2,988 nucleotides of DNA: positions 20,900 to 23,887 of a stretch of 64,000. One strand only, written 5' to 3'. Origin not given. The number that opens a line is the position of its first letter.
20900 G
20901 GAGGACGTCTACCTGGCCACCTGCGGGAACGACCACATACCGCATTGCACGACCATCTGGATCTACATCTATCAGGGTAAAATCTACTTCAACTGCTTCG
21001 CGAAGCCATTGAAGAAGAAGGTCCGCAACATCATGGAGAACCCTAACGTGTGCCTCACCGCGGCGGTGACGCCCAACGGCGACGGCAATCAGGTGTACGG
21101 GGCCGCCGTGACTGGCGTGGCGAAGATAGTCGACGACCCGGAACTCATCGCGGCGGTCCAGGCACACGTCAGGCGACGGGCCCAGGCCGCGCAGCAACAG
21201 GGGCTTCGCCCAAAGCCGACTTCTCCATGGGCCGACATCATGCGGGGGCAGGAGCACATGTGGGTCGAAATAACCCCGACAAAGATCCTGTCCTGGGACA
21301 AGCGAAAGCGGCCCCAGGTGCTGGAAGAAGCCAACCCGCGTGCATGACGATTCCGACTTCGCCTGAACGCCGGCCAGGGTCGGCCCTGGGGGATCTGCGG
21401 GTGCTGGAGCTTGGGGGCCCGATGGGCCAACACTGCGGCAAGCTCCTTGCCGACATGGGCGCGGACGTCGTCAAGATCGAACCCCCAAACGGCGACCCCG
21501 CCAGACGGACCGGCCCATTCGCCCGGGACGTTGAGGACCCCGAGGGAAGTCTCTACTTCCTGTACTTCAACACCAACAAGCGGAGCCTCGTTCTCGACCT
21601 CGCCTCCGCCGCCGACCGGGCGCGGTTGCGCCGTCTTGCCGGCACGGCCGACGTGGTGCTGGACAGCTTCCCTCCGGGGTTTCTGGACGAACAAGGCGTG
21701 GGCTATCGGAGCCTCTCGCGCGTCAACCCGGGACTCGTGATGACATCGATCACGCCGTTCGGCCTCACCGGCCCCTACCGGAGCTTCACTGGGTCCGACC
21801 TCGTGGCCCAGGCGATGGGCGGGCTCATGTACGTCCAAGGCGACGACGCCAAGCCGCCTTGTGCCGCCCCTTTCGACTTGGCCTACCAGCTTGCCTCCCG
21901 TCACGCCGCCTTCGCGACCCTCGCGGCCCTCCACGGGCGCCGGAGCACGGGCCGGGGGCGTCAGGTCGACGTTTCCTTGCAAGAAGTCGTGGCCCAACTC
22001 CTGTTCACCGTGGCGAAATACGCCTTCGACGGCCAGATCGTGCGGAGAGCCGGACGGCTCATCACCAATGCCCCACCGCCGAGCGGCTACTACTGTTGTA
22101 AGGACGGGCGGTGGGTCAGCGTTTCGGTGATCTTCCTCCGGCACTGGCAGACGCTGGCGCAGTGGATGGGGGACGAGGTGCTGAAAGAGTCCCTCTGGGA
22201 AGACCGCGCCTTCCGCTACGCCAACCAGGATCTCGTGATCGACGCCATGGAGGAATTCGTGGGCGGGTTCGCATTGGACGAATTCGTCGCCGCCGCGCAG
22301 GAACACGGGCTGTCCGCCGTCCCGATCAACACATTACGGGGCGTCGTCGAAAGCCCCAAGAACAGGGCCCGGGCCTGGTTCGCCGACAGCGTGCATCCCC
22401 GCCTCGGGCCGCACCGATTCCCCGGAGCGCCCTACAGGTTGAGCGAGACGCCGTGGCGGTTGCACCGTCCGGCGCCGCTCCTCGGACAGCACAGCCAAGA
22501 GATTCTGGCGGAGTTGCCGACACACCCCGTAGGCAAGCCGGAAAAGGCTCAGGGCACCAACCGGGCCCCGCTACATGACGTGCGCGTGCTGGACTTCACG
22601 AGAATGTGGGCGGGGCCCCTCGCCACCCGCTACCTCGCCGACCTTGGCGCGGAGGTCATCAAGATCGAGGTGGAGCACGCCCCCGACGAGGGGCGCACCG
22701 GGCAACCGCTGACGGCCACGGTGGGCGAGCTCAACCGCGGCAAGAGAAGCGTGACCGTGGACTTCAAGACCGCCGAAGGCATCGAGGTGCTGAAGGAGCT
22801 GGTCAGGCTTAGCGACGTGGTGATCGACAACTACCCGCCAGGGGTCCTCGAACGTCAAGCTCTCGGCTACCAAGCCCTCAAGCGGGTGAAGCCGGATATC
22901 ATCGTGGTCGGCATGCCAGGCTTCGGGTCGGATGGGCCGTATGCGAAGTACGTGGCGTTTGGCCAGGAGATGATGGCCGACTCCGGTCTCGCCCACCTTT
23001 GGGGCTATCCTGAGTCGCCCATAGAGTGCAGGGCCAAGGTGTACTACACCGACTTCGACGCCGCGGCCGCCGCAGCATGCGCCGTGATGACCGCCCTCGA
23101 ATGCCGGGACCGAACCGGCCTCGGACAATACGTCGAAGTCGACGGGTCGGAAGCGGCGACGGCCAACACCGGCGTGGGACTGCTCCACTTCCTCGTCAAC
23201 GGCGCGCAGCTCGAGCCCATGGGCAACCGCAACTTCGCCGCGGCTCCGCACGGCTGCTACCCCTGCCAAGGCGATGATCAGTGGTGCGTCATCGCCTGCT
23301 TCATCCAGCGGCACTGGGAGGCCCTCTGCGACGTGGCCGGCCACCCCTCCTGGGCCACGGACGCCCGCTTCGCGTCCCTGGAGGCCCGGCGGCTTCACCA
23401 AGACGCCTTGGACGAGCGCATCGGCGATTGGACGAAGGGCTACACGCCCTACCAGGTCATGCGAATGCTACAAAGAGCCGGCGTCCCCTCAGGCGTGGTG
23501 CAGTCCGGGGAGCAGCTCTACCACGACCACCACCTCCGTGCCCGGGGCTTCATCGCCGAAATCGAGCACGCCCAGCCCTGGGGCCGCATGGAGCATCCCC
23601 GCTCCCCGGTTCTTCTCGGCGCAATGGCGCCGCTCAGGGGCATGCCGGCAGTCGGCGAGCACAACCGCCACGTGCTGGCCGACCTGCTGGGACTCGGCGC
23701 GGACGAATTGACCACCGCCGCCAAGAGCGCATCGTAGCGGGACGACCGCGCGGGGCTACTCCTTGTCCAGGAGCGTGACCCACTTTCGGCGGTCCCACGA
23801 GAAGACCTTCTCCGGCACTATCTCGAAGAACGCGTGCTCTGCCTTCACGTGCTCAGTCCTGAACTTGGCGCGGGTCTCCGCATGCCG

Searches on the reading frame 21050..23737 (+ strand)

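Call 49: search_protein_families(library=pfam, proteins=[window:21050-23737:+], max_evalue=0.00001)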
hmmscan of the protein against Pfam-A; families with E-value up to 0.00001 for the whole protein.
window:21050-23737:+ (895 aa): 1 family
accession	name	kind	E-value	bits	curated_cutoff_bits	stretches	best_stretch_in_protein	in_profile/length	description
PF02515.22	CoA_transf_3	-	1.5e-196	653.2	23.3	2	508-872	1-366/366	CoA-transferase family III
